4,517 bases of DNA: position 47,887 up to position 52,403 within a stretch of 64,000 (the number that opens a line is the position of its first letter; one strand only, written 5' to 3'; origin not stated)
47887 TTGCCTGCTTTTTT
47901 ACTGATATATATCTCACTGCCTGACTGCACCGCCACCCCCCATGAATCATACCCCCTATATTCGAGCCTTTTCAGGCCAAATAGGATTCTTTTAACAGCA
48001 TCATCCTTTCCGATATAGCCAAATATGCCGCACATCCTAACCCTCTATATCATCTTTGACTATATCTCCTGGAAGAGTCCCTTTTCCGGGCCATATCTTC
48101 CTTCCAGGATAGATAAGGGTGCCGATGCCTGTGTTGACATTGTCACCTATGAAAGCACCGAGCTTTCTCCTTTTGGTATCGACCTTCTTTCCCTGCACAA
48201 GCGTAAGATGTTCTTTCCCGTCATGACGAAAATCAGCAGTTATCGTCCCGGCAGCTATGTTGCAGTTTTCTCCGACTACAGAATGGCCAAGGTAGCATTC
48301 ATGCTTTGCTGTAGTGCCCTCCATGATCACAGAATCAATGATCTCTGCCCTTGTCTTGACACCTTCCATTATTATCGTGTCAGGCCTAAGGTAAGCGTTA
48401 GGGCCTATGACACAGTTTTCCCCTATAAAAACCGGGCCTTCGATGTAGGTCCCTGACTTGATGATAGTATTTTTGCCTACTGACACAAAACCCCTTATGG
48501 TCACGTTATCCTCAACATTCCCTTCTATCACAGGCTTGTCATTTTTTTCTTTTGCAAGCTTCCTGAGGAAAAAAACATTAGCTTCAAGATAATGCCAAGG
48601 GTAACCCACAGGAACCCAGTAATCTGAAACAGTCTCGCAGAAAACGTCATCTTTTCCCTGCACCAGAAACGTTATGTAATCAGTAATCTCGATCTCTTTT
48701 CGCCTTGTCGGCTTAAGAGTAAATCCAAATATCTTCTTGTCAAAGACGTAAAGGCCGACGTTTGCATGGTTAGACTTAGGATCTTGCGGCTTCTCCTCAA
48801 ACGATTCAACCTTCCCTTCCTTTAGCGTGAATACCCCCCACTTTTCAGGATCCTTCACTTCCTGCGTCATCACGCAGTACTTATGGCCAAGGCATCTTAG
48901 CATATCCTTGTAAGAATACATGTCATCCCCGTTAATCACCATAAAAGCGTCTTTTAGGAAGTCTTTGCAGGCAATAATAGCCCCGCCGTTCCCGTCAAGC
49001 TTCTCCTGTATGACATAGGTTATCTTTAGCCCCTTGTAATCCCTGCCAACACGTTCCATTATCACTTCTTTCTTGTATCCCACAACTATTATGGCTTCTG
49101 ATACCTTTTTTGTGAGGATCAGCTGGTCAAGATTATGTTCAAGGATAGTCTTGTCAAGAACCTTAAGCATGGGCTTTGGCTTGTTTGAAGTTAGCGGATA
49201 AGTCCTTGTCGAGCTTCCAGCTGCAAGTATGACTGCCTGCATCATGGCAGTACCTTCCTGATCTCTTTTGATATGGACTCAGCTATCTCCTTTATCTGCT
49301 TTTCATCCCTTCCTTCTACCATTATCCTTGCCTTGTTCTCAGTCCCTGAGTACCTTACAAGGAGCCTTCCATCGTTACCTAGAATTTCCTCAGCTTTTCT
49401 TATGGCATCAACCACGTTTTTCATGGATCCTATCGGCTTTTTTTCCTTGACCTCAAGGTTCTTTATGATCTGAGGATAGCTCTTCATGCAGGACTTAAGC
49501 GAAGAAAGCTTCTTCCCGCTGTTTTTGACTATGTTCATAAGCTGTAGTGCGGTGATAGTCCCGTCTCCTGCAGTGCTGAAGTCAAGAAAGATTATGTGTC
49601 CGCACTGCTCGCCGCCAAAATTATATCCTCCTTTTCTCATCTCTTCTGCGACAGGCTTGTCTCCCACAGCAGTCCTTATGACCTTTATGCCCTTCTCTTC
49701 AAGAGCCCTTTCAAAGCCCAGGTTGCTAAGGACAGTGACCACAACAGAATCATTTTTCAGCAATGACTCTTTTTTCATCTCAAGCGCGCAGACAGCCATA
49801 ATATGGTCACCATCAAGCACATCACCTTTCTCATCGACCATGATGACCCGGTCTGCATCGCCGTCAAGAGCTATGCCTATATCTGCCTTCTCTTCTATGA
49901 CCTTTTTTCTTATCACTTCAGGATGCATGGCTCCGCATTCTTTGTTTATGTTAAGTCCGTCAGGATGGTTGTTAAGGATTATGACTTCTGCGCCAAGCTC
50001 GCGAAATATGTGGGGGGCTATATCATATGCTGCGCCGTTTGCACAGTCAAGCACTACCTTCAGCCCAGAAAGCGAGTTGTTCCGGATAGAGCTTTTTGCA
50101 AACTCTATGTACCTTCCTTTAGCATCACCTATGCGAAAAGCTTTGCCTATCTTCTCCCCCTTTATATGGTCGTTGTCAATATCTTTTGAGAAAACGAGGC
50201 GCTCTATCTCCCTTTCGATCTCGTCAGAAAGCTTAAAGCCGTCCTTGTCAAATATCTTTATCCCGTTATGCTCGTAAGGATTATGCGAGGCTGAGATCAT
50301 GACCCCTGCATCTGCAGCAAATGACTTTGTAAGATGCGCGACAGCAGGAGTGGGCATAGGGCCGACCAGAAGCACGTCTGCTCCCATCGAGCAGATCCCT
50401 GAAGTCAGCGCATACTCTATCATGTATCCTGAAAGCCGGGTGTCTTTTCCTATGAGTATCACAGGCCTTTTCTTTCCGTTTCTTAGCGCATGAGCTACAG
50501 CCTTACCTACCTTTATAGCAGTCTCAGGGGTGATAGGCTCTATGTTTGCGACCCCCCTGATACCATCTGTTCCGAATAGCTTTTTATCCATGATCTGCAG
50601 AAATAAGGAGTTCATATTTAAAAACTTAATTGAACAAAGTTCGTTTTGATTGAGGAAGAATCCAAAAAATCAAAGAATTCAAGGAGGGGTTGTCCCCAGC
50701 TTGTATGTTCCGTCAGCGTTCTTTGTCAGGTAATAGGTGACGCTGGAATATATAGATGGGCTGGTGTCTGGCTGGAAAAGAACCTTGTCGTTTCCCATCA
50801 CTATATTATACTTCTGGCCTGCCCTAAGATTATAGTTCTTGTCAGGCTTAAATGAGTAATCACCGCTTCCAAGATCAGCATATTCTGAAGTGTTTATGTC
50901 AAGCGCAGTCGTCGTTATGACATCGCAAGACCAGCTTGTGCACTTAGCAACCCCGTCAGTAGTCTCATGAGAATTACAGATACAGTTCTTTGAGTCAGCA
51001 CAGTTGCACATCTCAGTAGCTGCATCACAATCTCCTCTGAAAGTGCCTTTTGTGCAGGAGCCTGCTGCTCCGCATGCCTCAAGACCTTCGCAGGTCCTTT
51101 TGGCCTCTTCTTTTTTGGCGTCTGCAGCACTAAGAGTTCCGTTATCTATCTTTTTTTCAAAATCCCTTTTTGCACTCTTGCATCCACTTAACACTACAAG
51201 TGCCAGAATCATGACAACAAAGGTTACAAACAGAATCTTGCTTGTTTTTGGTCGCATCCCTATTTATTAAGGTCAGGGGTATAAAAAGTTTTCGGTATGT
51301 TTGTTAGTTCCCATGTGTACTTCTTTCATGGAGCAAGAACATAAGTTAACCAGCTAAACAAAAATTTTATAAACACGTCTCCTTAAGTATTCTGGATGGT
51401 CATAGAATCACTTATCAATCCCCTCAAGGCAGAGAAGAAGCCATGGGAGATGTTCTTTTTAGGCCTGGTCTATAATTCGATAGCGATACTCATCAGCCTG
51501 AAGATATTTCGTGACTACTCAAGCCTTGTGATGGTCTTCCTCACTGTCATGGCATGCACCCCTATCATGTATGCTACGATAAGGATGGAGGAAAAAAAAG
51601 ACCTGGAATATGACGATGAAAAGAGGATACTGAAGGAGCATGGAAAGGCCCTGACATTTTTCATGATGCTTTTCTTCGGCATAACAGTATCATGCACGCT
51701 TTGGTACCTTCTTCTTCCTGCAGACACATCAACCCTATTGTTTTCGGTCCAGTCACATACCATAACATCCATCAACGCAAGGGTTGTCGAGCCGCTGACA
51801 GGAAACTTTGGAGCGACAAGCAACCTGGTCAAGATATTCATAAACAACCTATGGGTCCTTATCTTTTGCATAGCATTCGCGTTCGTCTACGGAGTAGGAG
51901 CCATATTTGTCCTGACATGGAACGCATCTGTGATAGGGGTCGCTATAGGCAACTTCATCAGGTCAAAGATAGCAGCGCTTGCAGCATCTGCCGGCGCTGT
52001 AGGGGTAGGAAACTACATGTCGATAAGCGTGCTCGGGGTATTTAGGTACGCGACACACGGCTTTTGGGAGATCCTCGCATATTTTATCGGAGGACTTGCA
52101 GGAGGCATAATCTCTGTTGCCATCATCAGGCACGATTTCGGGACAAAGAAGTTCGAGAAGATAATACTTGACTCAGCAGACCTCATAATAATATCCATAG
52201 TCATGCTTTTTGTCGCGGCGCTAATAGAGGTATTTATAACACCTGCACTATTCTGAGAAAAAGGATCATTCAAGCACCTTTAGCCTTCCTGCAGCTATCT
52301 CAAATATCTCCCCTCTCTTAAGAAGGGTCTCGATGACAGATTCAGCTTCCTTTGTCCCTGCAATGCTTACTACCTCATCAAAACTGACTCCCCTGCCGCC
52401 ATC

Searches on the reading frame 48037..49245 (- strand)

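Call 35: search_protein_families(library=pfam, proteins=[window:48037-49245:-], max_evalue=0.001)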
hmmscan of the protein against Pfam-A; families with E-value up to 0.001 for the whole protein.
window:48037-49245:- (402 aa): 7 families
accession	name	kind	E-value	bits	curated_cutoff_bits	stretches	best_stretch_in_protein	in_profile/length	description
PF00483.29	NTP_transferase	-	7.7e-38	130.9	21.2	1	4-226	2-242/245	Nucleotidyl transferase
PF00132.30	Hexapep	-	1.8e-17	62.6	27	1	272-297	2-27/36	Bacterial transferase hexapeptide (six repeats)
PF25084.1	LbH_EIF2B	-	6.8e-09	36.1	54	1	245-317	13-85/105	EIF2B subunit epsilon LbH domain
PF12804.13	NTP_transf_3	-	1.3e-06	29.1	27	1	4-116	1-104/160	MobA-like NTP transferase domain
PF24894.1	Hexapep_GlmU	-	0.00017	22.1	23.3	0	296-344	43-92/104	GlmU-like, C-terminal hexapeptide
PF01128.25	IspD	-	0.0003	21.1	27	1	2-59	1-55/221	2-C-methyl-D-erythritol 4-phosphate cytidylyltransferase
PF25087.1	GMPPB_C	-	0.00043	20.4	39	0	271-331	10-66/110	GMPPB C-terminal domain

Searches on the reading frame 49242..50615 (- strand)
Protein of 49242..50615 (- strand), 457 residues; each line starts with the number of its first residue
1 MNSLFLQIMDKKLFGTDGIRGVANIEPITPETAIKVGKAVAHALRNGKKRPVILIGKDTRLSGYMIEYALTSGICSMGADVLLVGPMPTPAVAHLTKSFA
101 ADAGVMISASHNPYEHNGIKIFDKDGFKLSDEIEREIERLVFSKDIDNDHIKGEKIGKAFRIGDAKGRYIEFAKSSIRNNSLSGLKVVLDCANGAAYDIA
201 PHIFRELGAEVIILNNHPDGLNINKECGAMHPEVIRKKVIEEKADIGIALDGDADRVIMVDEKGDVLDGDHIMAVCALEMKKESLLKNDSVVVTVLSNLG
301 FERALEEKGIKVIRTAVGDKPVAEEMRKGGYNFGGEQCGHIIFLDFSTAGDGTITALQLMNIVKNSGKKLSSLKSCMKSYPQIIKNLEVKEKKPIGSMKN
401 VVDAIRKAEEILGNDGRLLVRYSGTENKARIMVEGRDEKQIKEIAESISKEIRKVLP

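Call 35: search_protein_families(library=pfam, proteins=[window:49242-50615:-], max_evalue=0.001)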
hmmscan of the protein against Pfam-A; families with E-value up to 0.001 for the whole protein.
window:49242-50615:- (457 aa): 4 families
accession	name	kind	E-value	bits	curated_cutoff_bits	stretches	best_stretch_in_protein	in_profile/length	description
PF02878.22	PGM_PMM_I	-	2.9e-47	160.3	22.5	1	12-144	2-134/138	Phosphoglucomutase/phosphomannomutase, alpha/beta/alpha domain I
PF02880.22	PGM_PMM_III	-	1.8e-36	125.2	20.7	1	268-380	1-115/115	Phosphoglucomutase/phosphomannomutase, alpha/beta/alpha domain III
PF02879.22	PGM_PMM_II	-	1.7e-18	67.5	29.3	1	168-264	2-103/103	Phosphoglucomutase/phosphomannomutase, alpha/beta/alpha domain II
PF00408.26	PGM_PMM_IV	-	5.1e-17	62.1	23.1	1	386-449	3-66/68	Phosphoglucomutase/phosphomannomutase, C-terminal domain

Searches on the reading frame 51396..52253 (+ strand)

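Call 35: search_protein_families(library=pfam, proteins=[window:51396-52253:+], max_evalue=0.001)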
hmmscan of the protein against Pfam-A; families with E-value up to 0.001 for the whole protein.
window:51396-52253:+ (286 aa): 1 family
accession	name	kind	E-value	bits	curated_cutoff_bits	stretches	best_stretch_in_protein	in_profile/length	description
PF01944.22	SpoIIM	-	3.1e-14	53.7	26.9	1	88-283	5-163/163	Stage II sporulation protein M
